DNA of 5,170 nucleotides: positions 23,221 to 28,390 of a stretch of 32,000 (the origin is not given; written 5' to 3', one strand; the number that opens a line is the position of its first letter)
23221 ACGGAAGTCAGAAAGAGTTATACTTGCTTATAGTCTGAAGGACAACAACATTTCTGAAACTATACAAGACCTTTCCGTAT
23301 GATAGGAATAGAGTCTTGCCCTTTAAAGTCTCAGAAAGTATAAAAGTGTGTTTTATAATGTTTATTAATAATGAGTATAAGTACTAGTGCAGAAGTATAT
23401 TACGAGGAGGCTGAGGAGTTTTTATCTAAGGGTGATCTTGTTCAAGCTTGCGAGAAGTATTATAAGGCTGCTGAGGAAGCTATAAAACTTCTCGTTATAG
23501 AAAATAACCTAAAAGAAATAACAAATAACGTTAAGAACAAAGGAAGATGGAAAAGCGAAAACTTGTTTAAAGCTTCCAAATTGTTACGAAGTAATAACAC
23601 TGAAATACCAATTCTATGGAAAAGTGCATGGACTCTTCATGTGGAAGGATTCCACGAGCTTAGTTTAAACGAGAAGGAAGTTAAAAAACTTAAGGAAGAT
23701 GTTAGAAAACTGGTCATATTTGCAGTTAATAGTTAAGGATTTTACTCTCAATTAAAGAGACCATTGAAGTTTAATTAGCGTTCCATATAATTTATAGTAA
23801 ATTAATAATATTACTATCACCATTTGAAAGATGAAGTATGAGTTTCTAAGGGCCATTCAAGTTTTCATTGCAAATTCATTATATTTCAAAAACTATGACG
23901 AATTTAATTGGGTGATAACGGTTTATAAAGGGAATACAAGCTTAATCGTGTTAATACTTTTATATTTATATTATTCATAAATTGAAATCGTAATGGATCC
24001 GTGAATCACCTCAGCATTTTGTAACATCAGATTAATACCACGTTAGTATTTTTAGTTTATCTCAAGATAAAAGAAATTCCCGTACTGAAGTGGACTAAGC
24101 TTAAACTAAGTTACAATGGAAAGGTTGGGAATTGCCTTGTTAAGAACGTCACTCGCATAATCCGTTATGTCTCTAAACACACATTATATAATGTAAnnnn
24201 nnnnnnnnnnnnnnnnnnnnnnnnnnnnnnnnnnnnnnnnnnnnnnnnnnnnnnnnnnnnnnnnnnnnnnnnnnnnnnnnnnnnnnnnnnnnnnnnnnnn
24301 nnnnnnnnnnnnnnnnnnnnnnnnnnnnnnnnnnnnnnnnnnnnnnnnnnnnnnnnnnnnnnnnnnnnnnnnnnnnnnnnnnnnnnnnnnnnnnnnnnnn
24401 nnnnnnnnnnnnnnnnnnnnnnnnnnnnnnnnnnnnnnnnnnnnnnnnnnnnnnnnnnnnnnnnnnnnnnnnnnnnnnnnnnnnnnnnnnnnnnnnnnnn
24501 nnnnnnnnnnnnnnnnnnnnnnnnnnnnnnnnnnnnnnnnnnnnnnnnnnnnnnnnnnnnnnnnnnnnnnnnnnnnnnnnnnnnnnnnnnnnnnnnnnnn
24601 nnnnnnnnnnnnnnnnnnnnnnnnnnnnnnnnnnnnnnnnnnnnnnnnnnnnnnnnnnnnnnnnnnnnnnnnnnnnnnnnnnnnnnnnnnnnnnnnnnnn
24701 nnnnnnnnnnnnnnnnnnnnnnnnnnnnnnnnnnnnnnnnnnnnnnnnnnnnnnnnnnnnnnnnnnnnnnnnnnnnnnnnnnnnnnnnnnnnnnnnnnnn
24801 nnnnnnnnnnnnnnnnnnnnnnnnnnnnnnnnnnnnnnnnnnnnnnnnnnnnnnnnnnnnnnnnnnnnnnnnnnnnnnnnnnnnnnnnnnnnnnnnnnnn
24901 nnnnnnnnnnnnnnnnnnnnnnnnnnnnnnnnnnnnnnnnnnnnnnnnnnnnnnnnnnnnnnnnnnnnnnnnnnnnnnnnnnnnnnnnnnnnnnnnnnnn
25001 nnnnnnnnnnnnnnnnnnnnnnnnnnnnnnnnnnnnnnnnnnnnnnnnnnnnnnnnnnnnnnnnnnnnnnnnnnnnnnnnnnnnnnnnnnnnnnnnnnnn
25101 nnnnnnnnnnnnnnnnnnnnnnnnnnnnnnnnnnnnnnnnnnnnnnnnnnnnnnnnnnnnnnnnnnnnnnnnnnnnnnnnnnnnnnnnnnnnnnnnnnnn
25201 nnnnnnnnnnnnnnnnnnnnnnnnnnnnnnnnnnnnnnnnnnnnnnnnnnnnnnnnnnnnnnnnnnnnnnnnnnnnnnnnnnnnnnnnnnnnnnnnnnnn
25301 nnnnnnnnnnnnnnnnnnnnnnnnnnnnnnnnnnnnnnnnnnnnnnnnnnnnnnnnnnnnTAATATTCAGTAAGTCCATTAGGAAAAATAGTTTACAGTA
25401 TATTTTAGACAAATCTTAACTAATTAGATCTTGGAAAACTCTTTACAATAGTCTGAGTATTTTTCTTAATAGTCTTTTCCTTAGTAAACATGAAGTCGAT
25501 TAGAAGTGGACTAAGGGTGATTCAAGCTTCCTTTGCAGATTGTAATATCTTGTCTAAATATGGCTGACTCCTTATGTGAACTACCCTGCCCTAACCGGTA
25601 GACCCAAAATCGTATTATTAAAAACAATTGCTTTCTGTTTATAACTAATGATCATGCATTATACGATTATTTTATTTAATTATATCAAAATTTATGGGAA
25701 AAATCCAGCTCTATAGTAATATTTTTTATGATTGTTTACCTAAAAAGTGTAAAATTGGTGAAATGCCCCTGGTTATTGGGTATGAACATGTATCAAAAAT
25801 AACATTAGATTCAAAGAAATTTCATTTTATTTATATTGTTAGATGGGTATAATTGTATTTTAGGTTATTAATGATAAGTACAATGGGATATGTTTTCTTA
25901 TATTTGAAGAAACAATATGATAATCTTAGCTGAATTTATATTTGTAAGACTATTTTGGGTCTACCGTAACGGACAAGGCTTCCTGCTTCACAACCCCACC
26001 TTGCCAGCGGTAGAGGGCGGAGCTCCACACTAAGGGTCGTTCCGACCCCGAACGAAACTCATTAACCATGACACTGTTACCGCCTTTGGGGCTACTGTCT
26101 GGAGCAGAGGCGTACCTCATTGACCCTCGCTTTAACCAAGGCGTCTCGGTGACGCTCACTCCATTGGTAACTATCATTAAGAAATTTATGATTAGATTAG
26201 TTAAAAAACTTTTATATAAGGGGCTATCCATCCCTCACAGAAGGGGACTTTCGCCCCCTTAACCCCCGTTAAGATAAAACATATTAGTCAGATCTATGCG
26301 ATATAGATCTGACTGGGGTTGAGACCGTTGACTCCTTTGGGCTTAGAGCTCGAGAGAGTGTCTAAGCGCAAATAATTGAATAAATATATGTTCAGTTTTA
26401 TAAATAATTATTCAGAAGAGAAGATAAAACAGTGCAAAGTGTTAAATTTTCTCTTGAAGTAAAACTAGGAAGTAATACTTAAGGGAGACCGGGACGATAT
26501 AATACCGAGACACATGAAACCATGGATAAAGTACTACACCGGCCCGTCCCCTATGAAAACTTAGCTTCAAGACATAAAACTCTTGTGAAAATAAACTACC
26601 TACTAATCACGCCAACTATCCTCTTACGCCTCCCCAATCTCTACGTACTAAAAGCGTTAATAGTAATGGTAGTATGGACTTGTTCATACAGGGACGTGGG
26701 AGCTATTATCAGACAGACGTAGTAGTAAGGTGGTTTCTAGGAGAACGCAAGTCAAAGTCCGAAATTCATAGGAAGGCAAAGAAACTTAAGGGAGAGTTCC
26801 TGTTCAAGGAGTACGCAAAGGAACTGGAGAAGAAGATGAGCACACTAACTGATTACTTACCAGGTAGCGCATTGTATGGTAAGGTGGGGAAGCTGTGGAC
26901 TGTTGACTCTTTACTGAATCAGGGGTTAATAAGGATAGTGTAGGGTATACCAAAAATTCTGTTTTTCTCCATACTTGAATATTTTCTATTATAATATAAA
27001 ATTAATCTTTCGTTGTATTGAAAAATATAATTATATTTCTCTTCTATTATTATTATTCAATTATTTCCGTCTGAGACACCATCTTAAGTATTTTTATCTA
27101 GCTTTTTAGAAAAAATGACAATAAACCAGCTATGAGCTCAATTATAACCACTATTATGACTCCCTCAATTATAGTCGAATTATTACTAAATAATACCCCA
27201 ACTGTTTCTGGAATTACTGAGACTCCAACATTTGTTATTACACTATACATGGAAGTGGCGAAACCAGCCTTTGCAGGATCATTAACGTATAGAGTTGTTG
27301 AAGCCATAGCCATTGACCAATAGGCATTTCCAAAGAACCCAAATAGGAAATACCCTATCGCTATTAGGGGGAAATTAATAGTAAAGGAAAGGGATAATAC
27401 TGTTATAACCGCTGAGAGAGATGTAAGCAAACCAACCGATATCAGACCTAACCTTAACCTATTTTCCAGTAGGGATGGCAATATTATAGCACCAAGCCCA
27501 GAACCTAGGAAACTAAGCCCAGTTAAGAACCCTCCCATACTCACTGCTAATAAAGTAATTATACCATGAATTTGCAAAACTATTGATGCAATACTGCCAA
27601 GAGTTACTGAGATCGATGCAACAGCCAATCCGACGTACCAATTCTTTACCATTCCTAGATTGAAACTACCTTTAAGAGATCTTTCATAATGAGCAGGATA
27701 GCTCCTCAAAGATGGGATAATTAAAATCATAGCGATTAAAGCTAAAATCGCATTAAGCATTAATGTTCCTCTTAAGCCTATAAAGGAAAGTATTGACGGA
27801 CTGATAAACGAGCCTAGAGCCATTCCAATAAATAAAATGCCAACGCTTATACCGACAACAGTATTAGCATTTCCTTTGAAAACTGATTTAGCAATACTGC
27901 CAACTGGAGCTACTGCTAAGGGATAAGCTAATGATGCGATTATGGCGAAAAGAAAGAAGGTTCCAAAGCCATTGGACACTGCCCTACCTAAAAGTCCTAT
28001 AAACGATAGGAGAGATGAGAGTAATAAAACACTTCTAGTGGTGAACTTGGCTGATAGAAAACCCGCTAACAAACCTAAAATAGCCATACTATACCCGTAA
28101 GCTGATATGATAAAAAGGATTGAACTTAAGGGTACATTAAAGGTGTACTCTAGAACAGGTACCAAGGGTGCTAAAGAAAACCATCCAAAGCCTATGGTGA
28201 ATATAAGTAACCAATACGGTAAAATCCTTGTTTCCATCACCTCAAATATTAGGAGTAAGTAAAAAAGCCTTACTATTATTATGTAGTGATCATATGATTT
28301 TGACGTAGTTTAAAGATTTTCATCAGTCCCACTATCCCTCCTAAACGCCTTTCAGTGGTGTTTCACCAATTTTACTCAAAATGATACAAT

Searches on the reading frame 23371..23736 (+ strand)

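Call 23: search_protein_families(library=pfam, proteins=[window:23371-23736:+])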
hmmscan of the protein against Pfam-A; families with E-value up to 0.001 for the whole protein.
window:23371-23736:+ (121 aa): 2 families
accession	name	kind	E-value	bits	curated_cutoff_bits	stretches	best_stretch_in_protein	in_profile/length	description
PF05942.16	PaREP1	-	2.4e-34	118.1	24.4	1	5-115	4-115/115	Archaeal PaREP1/PaREP8 family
PF04010.18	DUF357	-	0.00045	20.6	29.4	0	3-28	30-55/73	Protein of unknown function (DUF357)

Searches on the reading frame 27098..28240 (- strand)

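Call 23: search_protein_families(library=pfam, proteins=[window:27098-28240:-])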
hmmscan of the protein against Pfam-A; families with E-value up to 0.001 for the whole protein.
window:27098-28240:- (380 aa): 1 family
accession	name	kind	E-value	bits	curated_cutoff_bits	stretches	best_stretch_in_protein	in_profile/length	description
PF07690.21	MFS_1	-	1.5e-22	80.5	33.4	2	10-176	2-173/347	Major Facilitator Superfamily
